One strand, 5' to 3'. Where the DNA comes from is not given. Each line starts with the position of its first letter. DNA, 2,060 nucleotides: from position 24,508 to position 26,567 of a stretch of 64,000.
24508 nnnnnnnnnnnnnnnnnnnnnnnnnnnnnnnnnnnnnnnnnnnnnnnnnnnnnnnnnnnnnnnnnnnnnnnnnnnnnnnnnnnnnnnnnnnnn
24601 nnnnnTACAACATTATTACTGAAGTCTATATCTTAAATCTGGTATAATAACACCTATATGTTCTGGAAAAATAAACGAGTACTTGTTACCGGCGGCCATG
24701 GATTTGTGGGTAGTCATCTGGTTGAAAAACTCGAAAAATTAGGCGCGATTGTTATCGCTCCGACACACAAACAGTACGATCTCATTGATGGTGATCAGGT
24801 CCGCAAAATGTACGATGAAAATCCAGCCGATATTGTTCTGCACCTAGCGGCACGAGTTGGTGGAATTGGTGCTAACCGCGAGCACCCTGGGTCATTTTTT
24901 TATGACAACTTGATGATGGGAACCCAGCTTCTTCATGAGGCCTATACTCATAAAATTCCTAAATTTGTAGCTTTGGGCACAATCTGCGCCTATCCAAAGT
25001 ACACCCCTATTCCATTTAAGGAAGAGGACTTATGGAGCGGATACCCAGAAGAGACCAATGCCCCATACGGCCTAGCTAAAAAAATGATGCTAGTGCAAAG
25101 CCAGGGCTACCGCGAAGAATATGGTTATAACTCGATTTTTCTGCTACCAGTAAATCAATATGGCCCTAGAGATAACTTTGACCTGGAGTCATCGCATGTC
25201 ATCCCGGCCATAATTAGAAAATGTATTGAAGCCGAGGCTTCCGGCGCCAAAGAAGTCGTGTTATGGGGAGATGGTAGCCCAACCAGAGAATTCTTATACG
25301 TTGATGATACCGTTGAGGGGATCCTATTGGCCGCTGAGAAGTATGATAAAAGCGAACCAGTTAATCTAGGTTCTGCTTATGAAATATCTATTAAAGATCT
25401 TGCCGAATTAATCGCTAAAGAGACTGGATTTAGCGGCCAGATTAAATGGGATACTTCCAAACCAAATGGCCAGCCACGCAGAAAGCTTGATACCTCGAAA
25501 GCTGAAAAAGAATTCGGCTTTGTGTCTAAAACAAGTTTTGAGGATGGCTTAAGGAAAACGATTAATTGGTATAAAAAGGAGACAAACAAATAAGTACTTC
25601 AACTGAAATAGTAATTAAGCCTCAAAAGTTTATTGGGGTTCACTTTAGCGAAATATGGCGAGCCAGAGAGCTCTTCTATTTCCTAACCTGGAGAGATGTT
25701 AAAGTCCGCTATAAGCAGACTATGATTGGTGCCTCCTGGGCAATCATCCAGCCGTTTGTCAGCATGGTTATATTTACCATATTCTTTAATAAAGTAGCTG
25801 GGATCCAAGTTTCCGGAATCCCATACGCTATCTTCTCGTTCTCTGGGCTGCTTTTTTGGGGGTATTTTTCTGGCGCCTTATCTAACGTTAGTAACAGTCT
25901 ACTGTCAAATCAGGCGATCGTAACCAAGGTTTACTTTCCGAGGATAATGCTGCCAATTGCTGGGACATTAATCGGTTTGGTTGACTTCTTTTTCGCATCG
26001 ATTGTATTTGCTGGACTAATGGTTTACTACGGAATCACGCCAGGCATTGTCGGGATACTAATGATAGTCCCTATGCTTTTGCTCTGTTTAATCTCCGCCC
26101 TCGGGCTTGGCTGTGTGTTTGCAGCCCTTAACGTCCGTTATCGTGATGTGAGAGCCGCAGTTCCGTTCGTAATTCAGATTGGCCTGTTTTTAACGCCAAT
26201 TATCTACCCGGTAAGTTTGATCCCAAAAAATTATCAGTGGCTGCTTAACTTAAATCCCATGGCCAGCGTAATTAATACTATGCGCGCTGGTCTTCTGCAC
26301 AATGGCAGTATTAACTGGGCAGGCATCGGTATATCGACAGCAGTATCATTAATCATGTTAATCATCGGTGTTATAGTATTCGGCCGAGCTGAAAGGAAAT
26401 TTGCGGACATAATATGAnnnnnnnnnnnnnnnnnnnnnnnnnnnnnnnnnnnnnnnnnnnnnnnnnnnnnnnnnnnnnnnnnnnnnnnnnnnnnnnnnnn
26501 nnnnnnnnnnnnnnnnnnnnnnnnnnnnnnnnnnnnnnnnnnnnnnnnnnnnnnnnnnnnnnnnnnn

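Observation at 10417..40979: A ~30-kb glycan locus with the logic of an ABC-transporter-dependent, terminally methylated protein/S-layer glycosylation pathway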

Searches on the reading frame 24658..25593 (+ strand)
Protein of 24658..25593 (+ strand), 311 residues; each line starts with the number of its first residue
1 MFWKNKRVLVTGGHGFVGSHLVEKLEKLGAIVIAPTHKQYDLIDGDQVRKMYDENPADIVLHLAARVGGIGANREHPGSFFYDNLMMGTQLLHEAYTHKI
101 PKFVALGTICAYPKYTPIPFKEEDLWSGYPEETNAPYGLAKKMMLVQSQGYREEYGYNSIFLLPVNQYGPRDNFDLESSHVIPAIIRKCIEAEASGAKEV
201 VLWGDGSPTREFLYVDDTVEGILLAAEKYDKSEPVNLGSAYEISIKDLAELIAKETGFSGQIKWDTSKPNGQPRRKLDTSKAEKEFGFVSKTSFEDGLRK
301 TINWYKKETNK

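Call 4: search_protein_families(library=pfam, proteins=[window:24658-25593:+], max_evalue=0.01)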
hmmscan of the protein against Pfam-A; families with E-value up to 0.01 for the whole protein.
window:24658-25593:+ (311 aa): 5 families
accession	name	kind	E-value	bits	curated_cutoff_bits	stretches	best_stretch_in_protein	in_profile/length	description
PF01370.27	Epimerase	-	1.4e-57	195.4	20.9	1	8-238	1-240/240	NAD dependent epimerase/dehydratase family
PF16363.11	GDP_Man_Dehyd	-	5.3e-30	105.5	27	2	39-301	58-332/332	GDP-mannose 4,6 dehydratase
PF04321.23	RmlD_sub_bind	-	9.5e-11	41.7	27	1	7-65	2-60/287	RmlD substrate binding domain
PF01073.25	3Beta_HSD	-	9.2e-05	22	22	0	9-29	1-21/280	3-beta hydroxysteroid dehydrogenase/isomerase family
PF02719.21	Polysacc_synt_2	-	0.0028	17.3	20.2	0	41-108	62-128/293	Polysaccharide biosynthesis protein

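Call 22: search_protein_families(library=ncbifam, proteins=[window:24658-25593:+], max_evalue=0.001)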
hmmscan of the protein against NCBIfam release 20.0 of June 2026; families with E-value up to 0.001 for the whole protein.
window:24658-25593:+ (311 aa): 20 families
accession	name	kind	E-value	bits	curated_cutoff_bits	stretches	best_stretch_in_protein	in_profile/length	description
NF047922.1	GDPFucSynFcl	equivalog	9.5e-89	297.9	500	1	4-309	1-305/308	GDP-L-fucose synthase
TIGR01181.1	dTDP_gluc_dehyt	equivalog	4.3e-31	108.2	365.1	1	38-309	55-315/321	dTDP-glucose 4,6-dehydratase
TIGR04180.1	EDH_00030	hypoth_equivalog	1.5e-28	99.7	475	2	41-268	57-268/297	NAD-dependent 4,6-dehydratase LegB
TIGR01179.1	galE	equivalog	1.3e-23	83.4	262.3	1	39-310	53-330/332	UDP-glucose 4-epimerase GalE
NF007490.0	PRK10084.1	subfamily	1.3e-18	67.1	649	1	134-309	164-338/361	dTDP-glucose 4,6-dehydratase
TIGR02622.1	CDP_4_6_dhtase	equivalog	2.5e-16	59.8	278.45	2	40-308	61-333/352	CDP-glucose 4,6-dehydratase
NF007582.0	PRK10217.1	equivalog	1.4e-15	57.2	698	1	38-306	56-332/355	dTDP-glucose 4,6-dehydratase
TIGR02197.1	heptose_epim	equivalog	1.5e-12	47.3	274.6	1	8-307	1-315/316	ADP-glyceromanno-heptose 6-epimerase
NF007956.0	PRK10675.1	subfamily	2.7e-11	43.2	394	1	33-308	50-332/338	UDP-glucose 4-epimerase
NF011728.1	PRK15181.1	equivalog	6e-11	41.9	760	1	48-245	78-271/348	Vi polysaccharide biosynthesis UDP-N-acetylglucosaminuronic acid C-4 epimerase TviC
NF042422.1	oxyalk_red_OleD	equivalog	7.9e-11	41.9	580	1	7-246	2-234/329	2-alkyl-3-oxoalkanoate reductase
TIGR03466.1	HpnA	hypoth_equivalog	2.6e-08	33.1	367.65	1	7-34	2-29/327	hopanoid-associated sugar epimerase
TIGR01214.1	rmlD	equivalog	8.3e-08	31.7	224.05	1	7-67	1-61/285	dTDP-4-dehydrorhamnose reductase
TIGR01777.1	yfcH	hypoth_equivalog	7.3e-07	29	207.35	0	8-65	1-66/292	TIGR01777 family oxidoreductase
NF042423.1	oxyalk_red_Shew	equivalog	3.3e-06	26.4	580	1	4-245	7-240/331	2-alkyl-3-oxoalkanoate reductase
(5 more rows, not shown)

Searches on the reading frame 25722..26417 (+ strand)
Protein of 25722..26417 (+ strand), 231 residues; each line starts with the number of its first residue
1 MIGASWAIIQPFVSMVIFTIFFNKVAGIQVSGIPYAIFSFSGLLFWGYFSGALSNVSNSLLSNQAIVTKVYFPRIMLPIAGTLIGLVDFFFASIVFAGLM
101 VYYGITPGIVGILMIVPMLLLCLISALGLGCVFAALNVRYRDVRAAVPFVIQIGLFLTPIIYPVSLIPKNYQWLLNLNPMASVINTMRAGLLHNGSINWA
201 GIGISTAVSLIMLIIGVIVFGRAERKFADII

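Call 4: search_protein_families(library=pfam, proteins=[window:25722-26417:+], max_evalue=0.01)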
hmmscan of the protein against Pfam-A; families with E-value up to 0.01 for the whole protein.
window:25722-26417:+ (231 aa): 2 families
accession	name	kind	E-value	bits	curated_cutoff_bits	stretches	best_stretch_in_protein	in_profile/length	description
PF01061.29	ABC2_membrane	-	3e-12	47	26.9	1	5-191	22-210/211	ABC-2 type transporter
PF12698.13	ABC2_membrane_3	-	7.3e-05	22.5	31.6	1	86-220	214-341/347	ABC-2 family transporter protein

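Call 22: search_protein_families(library=ncbifam, proteins=[window:25722-26417:+], max_evalue=0.001)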
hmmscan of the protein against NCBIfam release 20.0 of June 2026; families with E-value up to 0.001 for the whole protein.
window:25722-26417:+ (231 aa): 4 families
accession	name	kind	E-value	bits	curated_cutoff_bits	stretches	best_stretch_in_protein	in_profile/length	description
NF050053.1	CapPschTportKpsM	equivalog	6.3e-11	42.7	300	1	2-219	23-246/257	capsule polysaccharide transporter KpsM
NF050109.1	galactan_ABC_perm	equivalog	3.9e-10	39.7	380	1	2-219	41-260/272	galactan export ABC transporter permease subunit Wzm/RfbD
NF011648.0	PRK15066.1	subfamily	0.00026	20.6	225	1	7-215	28-238/257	ABC transporter permease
TIGR03861.1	phenyl_ABC_PedC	subfamily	0.00027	20.6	241.35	1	7-220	25-248/253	alcohol ABC transporter, permease protein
